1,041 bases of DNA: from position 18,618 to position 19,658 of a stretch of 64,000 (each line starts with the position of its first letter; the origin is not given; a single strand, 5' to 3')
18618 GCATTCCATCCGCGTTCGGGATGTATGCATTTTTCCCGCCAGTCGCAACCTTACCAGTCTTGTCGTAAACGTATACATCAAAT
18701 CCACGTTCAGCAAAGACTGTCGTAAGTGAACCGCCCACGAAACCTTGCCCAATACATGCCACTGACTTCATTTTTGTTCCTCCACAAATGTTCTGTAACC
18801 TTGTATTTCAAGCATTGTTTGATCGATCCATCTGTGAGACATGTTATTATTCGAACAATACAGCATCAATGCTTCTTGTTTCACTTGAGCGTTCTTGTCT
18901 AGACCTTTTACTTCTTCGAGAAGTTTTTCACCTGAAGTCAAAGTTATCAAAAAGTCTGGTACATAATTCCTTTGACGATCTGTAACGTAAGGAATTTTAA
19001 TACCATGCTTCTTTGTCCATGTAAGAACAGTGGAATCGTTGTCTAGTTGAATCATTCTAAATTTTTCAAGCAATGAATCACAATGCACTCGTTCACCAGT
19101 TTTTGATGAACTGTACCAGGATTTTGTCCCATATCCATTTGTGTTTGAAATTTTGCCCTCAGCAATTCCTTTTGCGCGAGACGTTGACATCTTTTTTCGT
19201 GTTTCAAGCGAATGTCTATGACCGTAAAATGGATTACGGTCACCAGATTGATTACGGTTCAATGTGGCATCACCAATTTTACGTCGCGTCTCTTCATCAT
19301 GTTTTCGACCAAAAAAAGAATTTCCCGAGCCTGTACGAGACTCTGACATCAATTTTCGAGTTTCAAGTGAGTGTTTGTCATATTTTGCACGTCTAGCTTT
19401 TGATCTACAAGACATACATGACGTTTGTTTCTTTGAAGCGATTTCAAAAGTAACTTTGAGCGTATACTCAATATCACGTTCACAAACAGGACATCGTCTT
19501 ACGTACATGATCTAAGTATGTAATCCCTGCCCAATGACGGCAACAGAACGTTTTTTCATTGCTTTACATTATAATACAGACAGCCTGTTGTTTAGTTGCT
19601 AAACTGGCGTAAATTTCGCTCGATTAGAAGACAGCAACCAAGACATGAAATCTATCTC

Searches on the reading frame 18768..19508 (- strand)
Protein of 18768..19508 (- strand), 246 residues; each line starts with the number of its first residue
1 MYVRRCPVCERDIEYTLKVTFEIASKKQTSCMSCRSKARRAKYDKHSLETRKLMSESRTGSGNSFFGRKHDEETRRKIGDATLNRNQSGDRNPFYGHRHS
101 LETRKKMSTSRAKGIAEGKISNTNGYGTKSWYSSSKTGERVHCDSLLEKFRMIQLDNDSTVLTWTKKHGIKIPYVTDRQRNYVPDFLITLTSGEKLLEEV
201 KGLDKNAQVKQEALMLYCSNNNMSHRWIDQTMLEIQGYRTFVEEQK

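Call 75: search_protein_families(library=phrogs, proteins=[window:18768-19508:-], max_evalue=0.001)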
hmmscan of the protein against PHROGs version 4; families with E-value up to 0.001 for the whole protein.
window:18768-19508:- (246 aa): 5 families
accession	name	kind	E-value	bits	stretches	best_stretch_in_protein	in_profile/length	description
phrog_15427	-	DNA, RNA and nucleotide metabolism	3.1e-20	73.9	1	15-244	71-265/270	endonuclease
phrog_218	-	connector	3e-09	38.1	1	138-212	20-97/148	head closure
phrog_314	-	DNA, RNA and nucleotide metabolism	3.8e-06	27.1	1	51-136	279-341/574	homing endonuclease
phrog_14892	-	connector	4.8e-05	24.8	1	154-204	3-55/117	head closure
phrog_190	-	DNA, RNA and nucleotide metabolism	8.9e-05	22.9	1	93-211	127-267/338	Holliday junction resolvase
